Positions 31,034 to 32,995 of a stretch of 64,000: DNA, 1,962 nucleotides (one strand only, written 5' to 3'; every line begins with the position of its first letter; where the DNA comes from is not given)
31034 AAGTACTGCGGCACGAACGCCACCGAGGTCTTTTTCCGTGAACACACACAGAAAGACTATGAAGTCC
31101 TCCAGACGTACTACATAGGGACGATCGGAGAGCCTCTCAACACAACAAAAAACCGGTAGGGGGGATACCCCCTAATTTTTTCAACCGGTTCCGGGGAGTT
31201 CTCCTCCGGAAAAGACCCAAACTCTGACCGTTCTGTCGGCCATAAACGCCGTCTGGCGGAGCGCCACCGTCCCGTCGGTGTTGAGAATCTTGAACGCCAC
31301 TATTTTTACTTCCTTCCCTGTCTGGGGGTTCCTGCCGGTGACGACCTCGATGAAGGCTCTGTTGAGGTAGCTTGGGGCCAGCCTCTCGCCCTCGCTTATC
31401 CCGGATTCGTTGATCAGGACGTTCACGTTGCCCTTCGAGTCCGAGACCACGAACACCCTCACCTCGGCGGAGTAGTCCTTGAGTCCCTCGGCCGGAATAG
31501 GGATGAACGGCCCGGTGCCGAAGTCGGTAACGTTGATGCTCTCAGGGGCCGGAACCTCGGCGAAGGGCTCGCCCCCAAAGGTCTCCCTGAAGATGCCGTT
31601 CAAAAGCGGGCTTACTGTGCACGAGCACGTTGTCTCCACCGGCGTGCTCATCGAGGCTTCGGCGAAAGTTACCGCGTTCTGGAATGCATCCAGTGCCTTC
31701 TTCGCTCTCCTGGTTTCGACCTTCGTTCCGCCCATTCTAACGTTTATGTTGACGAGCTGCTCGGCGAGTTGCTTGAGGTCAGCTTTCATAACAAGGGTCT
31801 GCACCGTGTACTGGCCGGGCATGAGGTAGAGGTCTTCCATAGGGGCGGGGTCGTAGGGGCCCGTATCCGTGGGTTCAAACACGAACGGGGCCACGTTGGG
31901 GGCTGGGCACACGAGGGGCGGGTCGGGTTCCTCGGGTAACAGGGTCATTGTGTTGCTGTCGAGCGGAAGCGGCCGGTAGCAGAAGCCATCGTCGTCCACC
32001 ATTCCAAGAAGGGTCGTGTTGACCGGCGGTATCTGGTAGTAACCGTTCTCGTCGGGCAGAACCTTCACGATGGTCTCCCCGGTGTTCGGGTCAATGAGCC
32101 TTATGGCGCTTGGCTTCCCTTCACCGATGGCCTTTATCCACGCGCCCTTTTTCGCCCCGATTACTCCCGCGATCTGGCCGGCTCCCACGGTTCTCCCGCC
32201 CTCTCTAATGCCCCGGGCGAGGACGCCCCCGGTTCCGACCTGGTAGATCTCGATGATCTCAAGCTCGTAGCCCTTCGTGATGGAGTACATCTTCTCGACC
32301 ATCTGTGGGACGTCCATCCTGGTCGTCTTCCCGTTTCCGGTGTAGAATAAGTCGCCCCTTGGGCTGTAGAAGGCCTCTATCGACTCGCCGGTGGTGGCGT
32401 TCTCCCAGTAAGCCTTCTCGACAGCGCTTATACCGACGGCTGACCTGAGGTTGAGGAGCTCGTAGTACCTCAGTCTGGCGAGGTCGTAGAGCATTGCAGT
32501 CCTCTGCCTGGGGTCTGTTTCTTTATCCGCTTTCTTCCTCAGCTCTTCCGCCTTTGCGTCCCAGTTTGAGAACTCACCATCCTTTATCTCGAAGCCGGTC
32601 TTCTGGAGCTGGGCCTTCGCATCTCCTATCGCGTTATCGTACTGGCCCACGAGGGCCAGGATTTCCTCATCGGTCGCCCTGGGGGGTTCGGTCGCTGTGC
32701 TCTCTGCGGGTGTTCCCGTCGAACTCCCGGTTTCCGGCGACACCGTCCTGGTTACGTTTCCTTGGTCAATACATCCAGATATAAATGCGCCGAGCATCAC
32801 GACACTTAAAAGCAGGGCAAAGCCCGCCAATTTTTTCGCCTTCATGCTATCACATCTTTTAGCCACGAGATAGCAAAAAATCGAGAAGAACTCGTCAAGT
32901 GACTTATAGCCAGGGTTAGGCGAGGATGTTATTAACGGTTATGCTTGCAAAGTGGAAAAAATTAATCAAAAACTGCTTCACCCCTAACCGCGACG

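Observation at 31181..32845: Exported lipoprotein carrying dispersed HU/IHF-like signatures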

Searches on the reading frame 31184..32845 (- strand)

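Call 4: search_protein_families(library=pfam, proteins=[window:31184-32845:-], max_evalue=10)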
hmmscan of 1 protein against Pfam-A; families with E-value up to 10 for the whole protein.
window:31184-32845:- (554 aa): 4 families
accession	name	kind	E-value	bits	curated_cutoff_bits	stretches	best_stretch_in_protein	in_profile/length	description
PF14449.11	PT-TG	-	0.15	12.5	23.5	1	497-514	20-37/68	Pre-toxin TG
PF11178.13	DUF2963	-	0.22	11.4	22.6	1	499-525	8-31/52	Protein of unknown function (DUF2963)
PF00216.26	Bac_DNA_binding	-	0.33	11.6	22.4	1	503-520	59-76/90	Bacterial DNA-binding protein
PF19908.4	DUF6381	-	0.41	10.9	26.6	1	97-116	16-35/62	Family of unknown function (DUF6381)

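Call 5: search_protein_families(library=ncbifam, proteins=[window:31184-32845:-], max_evalue=10)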
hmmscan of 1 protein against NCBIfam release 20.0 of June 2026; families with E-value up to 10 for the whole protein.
window:31184-32845:- (554 aa): 6 families
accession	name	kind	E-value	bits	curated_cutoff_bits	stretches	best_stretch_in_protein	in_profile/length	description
NF007945.0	PRK10664.1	equivalog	0.0022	18.5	157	1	502-525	58-81/90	nucleoid-associated protein HU-beta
NF008023.0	PRK10753.1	equivalog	0.0031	17.8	162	1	503-520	59-76/90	nucleoid-associated protein HU-alpha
NF009372.0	PRK12735.1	subfamily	0.014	14.3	479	1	172-229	339-395/396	elongation factor Tu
NF001401.0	PRK00285.1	equivalog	0.035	14.2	111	1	503-530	64-91/103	integration host factor subunit alpha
TIGR00485.1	EF-Tu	equivalog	0.048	12.4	522.4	1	193-229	359-393/394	elongation factor Tu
NF000766.0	PRK00049.1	subfamily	0.085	11.6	449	1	196-229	362-395/396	elongation factor Tu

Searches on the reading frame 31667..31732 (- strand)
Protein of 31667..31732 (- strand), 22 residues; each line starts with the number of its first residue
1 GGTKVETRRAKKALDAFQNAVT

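Call 81: search_solved_structures(query=window:31667-31732:-, max_evalue=10, show_alignments=2)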
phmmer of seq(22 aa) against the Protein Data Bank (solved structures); distinct sequences matched with E-value up to 10: 1.
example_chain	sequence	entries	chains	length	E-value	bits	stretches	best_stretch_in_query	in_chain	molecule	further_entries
8ydl_A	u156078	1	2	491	1.3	12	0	2-22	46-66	Fusion glycoprotein F2, F1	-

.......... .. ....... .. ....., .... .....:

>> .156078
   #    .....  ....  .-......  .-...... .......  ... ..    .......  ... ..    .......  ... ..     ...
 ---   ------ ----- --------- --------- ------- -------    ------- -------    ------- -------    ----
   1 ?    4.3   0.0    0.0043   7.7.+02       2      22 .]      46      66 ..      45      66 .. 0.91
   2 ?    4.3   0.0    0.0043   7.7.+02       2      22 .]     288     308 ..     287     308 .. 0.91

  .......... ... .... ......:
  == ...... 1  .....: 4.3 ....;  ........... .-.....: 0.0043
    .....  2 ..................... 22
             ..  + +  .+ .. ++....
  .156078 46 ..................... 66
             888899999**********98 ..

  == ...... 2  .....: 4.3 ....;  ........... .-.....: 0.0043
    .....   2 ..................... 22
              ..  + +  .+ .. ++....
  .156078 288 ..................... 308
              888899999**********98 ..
